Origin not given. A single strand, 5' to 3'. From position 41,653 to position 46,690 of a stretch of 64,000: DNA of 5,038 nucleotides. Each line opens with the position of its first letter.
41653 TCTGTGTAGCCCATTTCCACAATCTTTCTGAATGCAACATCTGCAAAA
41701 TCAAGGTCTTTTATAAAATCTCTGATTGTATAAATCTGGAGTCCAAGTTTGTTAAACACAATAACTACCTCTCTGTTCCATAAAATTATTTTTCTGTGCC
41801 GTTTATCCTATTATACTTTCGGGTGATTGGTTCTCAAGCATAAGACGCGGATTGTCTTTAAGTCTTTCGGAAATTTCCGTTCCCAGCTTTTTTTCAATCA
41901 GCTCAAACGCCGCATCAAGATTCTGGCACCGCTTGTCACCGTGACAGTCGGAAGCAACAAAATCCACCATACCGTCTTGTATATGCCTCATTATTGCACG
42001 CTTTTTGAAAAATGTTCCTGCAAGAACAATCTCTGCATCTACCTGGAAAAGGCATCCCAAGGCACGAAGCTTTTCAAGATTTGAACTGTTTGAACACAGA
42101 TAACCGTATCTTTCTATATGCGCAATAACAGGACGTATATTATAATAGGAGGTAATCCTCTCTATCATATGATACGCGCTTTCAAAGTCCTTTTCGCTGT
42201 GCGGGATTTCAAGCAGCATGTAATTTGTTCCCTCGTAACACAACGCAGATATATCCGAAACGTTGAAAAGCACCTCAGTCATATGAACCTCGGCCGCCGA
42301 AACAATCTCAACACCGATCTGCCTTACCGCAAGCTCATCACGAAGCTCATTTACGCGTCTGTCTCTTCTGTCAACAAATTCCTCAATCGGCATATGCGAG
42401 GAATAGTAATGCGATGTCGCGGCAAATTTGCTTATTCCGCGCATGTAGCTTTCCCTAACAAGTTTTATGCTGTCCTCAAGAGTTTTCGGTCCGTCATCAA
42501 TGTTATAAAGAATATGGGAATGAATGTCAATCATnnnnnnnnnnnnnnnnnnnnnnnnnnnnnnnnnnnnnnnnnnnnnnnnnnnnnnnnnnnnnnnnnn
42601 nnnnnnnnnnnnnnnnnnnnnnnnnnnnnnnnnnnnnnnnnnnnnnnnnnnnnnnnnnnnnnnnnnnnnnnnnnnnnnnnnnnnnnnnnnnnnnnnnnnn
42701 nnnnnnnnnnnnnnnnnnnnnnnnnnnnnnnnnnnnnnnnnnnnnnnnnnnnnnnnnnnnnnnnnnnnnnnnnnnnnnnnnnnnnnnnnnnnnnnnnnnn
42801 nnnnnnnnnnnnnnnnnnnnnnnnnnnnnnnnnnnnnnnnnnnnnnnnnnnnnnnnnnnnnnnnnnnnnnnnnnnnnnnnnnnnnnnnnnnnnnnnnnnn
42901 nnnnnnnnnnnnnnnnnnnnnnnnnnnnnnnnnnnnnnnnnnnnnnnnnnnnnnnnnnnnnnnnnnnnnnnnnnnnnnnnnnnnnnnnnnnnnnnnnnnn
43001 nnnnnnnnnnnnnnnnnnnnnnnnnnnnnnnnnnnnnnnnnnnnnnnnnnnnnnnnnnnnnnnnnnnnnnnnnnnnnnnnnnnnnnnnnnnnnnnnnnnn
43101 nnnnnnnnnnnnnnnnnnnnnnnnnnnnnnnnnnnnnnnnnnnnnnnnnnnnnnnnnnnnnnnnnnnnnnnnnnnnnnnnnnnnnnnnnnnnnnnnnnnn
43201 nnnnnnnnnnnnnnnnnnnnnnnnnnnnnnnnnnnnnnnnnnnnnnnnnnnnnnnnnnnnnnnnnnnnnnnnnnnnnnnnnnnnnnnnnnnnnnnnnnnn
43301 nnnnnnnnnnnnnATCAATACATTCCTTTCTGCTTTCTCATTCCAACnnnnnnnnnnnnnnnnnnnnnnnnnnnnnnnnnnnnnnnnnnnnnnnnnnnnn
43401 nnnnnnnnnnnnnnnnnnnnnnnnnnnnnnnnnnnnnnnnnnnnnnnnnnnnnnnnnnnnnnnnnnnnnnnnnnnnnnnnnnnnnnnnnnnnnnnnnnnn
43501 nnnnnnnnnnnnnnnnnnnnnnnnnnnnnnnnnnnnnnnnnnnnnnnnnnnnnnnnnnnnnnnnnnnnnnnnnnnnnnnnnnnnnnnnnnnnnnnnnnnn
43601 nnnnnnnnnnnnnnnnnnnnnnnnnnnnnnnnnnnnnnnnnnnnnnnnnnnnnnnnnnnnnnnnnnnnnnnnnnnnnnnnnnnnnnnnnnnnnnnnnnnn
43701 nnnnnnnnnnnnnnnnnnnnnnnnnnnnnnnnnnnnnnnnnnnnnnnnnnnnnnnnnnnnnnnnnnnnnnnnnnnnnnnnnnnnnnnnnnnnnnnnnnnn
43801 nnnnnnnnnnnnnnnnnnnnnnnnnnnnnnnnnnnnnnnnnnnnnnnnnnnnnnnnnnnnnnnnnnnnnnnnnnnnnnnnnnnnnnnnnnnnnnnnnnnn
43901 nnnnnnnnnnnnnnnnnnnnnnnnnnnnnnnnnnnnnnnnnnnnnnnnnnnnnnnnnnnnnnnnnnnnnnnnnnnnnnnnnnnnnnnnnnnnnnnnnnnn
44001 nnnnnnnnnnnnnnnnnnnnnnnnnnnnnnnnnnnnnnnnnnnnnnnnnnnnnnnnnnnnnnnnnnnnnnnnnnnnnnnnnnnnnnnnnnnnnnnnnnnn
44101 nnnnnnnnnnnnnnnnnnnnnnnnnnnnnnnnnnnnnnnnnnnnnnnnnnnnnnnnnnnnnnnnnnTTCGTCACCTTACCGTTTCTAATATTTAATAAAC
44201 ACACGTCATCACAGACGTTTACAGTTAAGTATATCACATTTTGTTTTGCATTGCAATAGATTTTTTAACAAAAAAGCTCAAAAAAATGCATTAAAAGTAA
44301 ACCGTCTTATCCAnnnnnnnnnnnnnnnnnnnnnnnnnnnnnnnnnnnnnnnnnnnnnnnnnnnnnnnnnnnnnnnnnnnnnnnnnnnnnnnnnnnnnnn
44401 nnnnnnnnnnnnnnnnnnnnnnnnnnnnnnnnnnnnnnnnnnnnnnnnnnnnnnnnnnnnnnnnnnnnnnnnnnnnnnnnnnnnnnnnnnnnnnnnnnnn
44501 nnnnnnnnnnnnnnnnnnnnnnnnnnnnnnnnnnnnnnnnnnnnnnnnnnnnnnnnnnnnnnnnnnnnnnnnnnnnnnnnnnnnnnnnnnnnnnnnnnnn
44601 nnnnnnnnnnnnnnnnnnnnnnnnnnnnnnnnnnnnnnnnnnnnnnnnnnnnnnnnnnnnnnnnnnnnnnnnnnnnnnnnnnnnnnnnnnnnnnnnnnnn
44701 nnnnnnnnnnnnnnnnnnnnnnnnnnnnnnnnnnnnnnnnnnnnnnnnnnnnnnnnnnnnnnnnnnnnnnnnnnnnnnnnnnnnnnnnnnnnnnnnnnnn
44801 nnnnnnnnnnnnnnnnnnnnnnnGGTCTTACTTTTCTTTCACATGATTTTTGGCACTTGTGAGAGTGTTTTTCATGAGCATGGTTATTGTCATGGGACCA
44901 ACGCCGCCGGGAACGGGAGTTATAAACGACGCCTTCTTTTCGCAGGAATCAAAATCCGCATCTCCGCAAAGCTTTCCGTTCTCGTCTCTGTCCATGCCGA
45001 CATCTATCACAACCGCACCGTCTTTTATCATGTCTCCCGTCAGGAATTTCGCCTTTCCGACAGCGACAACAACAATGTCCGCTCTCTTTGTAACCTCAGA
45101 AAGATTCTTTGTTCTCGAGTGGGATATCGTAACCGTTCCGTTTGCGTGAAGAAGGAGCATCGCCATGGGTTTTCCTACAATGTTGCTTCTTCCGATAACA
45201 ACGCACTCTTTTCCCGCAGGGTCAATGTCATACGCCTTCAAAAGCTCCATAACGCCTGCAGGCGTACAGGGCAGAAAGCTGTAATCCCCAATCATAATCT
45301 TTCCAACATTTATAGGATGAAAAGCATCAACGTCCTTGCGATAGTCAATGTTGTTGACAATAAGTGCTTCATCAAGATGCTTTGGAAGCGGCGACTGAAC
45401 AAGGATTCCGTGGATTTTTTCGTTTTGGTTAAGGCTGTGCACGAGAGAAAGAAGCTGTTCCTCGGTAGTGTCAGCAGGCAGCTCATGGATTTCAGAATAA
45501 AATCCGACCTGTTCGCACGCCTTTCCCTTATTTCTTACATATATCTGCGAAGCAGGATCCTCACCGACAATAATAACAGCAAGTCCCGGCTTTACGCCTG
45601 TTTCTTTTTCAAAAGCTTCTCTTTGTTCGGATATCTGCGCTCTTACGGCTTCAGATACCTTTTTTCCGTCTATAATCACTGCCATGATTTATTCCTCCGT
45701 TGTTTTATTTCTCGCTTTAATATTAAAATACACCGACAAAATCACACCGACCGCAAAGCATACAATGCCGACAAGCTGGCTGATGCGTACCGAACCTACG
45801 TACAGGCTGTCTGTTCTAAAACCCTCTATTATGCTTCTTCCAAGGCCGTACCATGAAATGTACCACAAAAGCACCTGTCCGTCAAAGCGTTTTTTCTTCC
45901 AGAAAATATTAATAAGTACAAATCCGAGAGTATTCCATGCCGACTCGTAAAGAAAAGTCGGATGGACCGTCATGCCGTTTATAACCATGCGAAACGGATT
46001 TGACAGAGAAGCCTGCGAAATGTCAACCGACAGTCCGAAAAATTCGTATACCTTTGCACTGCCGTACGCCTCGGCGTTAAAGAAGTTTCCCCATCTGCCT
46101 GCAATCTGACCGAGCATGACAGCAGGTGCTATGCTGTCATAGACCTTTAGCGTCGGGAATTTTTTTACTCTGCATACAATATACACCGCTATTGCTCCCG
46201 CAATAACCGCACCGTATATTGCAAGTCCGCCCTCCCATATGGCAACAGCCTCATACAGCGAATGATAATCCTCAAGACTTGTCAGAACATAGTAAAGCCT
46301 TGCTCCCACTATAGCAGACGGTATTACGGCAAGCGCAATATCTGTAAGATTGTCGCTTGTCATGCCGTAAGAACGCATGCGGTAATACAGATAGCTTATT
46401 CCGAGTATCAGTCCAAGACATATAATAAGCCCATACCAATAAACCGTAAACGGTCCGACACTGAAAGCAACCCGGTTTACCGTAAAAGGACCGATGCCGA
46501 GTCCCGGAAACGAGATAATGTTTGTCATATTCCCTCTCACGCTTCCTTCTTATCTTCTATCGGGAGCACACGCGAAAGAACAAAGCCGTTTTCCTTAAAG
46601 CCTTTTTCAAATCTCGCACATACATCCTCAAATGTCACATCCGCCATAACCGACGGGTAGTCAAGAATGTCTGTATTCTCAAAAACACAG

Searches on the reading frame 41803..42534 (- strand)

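Call 17: search_protein_families(library=pfam, proteins=[window:41803-42534:-], max_evalue=0.00001)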
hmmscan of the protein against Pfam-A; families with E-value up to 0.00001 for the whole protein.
window:41803-42534:- (243 aa): 1 family
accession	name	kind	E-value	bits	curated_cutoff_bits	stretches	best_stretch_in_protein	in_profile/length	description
PF19567.5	CpsB_CapC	-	1.8e-41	142.5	27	1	1-233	1-233/234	Capsular polysaccharide synthesis, CpsB/CapC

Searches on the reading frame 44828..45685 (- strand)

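Call 17: search_protein_families(library=pfam, proteins=[window:44828-45685:-], max_evalue=0.00001)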
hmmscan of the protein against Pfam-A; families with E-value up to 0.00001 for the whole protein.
window:44828-45685:- (285 aa): 2 families
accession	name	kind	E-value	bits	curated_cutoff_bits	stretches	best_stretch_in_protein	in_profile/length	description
PF02882.25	THF_DHG_CYH_C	-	1.9e-72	242.3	27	1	123-281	1-159/160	Tetrahydrofolate dehydrogenase/cyclohydrolase, NAD(P)-binding domain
PF00763.28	THF_DHG_CYH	-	4.8e-43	146.5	32.8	1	5-120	1-115/115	Tetrahydrofolate dehydrogenase/cyclohydrolase, catalytic domain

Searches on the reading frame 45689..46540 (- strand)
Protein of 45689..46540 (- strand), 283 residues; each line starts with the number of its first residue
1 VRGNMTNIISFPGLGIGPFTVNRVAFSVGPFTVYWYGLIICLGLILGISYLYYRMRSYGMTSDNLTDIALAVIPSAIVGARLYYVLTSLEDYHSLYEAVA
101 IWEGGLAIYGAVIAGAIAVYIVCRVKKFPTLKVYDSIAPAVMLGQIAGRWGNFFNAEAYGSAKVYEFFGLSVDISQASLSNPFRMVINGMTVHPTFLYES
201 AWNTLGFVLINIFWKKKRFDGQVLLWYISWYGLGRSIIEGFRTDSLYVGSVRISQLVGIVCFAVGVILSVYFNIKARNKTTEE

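Call 17: search_protein_families(library=pfam, proteins=[window:45689-46540:-], max_evalue=0.00001)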
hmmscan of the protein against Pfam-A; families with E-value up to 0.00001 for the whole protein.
window:45689-46540:- (283 aa): 1 family
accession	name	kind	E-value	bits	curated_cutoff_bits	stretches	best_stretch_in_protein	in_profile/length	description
PF01790.23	LGT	-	5.3e-72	242.4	24.9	1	24-271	2-240/240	Prolipoprotein diacylglyceryl transferase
